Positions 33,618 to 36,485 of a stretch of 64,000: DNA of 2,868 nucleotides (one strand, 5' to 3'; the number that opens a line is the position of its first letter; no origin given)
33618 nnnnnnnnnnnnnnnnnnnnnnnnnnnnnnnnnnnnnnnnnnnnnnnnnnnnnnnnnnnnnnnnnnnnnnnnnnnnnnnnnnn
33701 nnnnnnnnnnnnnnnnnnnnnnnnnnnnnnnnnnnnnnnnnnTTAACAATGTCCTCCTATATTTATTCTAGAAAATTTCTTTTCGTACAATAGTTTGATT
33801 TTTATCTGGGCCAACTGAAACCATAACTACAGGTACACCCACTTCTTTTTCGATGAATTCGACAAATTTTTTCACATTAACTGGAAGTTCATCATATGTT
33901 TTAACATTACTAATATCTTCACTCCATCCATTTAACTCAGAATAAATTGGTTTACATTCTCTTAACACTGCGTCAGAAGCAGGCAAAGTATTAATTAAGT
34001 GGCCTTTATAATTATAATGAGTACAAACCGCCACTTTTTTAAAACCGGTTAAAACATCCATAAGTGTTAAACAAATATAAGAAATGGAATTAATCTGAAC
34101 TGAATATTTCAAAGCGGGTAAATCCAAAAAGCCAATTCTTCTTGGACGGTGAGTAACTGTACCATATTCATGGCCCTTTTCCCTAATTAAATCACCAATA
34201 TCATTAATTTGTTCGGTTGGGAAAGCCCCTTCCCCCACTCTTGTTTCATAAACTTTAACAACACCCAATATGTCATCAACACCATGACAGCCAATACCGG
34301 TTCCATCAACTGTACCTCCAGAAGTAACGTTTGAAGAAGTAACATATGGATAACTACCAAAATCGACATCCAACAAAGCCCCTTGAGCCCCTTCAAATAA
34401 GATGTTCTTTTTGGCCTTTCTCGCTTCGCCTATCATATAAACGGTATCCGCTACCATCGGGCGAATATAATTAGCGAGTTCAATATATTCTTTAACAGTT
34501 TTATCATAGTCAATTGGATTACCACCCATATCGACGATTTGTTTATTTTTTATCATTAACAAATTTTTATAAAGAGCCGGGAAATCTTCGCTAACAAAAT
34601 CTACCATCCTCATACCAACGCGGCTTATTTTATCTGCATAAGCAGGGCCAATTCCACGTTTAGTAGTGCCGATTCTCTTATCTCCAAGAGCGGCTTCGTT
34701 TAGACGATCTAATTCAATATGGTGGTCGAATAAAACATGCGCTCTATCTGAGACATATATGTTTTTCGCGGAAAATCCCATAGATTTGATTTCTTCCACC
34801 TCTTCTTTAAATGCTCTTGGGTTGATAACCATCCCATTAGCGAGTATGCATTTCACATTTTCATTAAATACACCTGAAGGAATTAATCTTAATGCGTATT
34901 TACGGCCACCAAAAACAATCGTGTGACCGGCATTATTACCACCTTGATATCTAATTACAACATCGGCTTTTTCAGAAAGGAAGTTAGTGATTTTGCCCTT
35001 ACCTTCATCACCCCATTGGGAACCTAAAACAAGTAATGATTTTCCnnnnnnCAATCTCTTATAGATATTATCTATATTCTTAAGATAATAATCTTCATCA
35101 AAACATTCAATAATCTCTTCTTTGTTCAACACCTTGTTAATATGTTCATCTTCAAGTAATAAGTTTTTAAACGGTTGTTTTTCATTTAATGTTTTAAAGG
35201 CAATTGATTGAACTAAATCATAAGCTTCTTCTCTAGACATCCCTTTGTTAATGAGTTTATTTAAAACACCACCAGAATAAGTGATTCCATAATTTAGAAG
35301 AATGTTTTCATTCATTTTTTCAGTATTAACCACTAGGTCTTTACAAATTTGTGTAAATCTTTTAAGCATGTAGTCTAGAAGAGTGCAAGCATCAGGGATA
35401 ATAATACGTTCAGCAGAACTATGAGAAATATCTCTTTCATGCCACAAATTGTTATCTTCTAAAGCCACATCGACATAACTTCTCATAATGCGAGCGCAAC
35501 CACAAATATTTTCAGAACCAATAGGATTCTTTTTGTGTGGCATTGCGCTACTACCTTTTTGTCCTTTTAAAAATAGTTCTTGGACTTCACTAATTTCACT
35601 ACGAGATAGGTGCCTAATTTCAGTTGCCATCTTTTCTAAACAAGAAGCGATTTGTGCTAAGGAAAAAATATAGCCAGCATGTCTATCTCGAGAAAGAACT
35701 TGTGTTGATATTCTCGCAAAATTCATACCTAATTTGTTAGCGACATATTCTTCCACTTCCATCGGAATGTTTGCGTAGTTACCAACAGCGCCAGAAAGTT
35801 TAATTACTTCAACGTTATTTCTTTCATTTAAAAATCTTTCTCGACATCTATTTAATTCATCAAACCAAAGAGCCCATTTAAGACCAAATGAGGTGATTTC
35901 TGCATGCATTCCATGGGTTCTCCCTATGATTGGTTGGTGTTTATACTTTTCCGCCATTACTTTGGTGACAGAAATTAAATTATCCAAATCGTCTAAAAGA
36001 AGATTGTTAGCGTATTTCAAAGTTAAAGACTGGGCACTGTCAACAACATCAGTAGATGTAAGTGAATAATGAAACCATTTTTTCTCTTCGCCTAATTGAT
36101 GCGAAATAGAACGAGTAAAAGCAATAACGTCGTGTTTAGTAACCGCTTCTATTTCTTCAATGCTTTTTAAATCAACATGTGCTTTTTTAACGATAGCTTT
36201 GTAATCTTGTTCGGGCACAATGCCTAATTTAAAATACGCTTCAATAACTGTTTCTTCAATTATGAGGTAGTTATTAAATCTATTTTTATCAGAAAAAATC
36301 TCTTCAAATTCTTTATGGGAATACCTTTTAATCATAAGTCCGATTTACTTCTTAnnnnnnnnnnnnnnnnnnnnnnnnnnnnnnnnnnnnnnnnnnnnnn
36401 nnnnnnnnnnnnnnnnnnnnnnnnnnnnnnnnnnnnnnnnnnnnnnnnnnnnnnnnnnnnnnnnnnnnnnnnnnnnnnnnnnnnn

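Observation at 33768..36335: In-frame fusion of adenylosuccinate lyase (PurB) and adenylosuccinate synthetase (PurA)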

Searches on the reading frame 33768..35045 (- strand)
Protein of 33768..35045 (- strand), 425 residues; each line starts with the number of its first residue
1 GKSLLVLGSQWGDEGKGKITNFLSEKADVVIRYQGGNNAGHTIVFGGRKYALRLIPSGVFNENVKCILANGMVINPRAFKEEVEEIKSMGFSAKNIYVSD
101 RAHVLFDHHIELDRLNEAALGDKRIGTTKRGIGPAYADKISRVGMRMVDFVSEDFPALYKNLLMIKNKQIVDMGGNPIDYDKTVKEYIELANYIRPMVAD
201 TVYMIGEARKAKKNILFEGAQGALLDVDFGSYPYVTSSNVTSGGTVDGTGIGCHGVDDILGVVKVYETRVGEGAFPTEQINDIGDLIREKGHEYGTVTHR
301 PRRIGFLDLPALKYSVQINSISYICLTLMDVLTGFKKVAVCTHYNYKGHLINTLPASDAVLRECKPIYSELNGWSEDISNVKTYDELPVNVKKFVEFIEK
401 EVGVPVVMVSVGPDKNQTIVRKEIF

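Call 36: search_solved_structures(query=window:33768-35045:-, max_evalue=1e-100, show_alignments=4)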
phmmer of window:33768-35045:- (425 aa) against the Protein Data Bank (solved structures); distinct sequences matched with E-value up to 1e-100: 18.
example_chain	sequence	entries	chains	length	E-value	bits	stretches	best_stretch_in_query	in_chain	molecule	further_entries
4m0g_A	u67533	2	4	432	4.1e-130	438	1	3-423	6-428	Adenylosuccinate synthetase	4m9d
3hid_A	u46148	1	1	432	1.7e-118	399.8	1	1-423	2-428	Adenylosuccinate synthetase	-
1ade_A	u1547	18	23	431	3.6e-116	392.1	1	1-423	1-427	ADENYLOSUCCINATE SYNTHETASE | PROTEIN (ADENYLOSUCCINATE SYNTHETASE)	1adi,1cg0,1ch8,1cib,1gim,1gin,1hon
1kjx_A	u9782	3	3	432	3.6e-116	392.1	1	1-423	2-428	Adenylosuccinate Synthetase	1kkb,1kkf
1cg1_A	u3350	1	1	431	1.3e-115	390.3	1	1-423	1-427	PROTEIN (ADENYLOSUCCINATE SYNTHETASE)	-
1cg4_A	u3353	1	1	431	3.4e-115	388.9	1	1-423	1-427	PROTEIN (ADENYLOSUCCINATE SYNTHETASE)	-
1cg3_A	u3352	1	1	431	3.4e-115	388.8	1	1-423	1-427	PROTEIN (ADENYLOSUCCINATE SYNTHETASE)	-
6bs7_A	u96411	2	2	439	1e-113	384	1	1-421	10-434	Adenylosuccinate synthetase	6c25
3ue9_A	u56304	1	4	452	2.3e-113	382.8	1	1-422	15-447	Adenylosuccinate synthetase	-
1dj3_A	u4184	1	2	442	2.1e-108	366.5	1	6-419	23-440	ADENYLOSUCCINATE SYNTHETASE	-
2v40_A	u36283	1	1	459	2.7e-108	366.1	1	4-417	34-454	ADENYLOSUCCINATE SYNTHETASE ISOZYME 2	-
1dj2_A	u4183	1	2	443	7.9e-108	364.6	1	6-419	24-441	ADENYLOSUCCINATE SYNTHETASE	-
1p9b_A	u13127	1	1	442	1.2e-107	364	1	3-423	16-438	Adenylosuccinate Synthetase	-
1iwe_A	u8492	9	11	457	2.3e-107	363.1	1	4-417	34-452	Adenylosuccinate Synthetase | Adenylosuccinate synthetase isozyme 1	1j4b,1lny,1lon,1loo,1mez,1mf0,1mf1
6zxq_A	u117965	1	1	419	1e-102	347.8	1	5-420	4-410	Adenylosuccinate synthetase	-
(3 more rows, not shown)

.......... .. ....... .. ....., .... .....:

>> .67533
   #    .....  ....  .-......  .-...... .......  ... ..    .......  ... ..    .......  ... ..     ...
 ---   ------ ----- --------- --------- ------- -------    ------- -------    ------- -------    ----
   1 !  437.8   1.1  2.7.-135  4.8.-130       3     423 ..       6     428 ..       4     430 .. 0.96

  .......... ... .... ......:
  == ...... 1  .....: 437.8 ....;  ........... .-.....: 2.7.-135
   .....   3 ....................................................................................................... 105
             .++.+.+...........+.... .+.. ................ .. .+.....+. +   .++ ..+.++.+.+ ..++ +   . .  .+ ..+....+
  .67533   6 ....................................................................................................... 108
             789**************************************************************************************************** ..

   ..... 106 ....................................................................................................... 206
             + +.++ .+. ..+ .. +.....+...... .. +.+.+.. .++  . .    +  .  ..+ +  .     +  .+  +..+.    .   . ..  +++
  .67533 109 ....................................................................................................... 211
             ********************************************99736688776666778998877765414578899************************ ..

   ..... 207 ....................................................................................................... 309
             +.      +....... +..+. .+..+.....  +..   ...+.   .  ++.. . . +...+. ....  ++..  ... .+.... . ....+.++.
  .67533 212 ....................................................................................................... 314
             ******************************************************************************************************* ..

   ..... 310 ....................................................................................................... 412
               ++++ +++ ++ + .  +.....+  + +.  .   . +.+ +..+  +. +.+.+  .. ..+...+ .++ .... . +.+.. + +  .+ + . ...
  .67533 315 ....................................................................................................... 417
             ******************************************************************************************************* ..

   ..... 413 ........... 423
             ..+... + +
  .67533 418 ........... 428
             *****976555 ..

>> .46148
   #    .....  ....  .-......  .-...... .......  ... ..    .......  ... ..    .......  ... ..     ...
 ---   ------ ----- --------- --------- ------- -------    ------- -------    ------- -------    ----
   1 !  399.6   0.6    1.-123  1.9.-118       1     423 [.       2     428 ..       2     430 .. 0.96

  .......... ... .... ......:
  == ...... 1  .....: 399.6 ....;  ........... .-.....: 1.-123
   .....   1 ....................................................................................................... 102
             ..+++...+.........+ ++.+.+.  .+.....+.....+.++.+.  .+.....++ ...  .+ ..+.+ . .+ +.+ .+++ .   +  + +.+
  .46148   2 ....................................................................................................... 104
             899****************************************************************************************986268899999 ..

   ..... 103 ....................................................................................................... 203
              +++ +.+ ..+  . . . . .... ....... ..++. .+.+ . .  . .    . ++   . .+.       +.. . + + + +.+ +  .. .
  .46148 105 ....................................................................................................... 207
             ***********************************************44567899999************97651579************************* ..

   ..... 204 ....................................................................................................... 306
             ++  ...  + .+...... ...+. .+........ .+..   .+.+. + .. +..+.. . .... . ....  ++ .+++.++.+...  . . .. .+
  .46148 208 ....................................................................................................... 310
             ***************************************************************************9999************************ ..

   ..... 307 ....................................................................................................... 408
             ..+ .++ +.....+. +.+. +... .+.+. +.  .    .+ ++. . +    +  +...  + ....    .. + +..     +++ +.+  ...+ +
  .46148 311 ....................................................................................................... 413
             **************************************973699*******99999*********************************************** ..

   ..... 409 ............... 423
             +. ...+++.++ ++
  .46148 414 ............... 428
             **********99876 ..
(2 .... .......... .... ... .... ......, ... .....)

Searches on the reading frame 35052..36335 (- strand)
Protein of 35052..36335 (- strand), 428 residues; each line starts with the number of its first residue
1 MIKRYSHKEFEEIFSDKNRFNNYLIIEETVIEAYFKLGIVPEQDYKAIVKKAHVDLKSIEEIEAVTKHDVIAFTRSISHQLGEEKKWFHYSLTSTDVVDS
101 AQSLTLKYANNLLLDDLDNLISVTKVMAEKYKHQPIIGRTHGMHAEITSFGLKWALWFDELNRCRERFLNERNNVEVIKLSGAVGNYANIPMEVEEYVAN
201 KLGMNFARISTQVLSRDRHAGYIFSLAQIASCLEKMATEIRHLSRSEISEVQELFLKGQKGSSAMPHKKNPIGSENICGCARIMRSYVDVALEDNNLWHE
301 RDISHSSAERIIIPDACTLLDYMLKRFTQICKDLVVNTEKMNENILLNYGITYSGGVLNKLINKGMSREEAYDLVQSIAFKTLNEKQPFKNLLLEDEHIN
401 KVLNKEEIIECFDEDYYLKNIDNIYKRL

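Call 37: search_solved_structures(query=window:35052-36335:-, max_evalue=1e-100, show_alignments=1)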
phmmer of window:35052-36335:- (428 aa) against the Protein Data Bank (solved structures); distinct sequences matched with E-value up to 1e-100: 6.
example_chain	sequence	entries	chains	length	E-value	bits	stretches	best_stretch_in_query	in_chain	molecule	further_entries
1f1o_A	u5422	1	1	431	9.9e-143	479.2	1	1-428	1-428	ADENYLOSUCCINATE LYASE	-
2x75_A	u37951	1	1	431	5.1e-141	473.6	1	1-427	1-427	ADENYLOSUCCINATE LYASE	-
2pfm_A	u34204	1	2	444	2.3e-138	464.8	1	1-428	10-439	Adenylosuccinate lyase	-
1c3u_A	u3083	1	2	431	8e-128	430.1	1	1-427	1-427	ADENYLOSUCCINATE LYASE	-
1c3c_A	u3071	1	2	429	2.9e-127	428.3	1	2-427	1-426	PROTEIN (ADENYLOSUCCINATE LYASE)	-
8jbd_A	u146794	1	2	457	8.6e-106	357.6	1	1-427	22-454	Adenylosuccinate lyase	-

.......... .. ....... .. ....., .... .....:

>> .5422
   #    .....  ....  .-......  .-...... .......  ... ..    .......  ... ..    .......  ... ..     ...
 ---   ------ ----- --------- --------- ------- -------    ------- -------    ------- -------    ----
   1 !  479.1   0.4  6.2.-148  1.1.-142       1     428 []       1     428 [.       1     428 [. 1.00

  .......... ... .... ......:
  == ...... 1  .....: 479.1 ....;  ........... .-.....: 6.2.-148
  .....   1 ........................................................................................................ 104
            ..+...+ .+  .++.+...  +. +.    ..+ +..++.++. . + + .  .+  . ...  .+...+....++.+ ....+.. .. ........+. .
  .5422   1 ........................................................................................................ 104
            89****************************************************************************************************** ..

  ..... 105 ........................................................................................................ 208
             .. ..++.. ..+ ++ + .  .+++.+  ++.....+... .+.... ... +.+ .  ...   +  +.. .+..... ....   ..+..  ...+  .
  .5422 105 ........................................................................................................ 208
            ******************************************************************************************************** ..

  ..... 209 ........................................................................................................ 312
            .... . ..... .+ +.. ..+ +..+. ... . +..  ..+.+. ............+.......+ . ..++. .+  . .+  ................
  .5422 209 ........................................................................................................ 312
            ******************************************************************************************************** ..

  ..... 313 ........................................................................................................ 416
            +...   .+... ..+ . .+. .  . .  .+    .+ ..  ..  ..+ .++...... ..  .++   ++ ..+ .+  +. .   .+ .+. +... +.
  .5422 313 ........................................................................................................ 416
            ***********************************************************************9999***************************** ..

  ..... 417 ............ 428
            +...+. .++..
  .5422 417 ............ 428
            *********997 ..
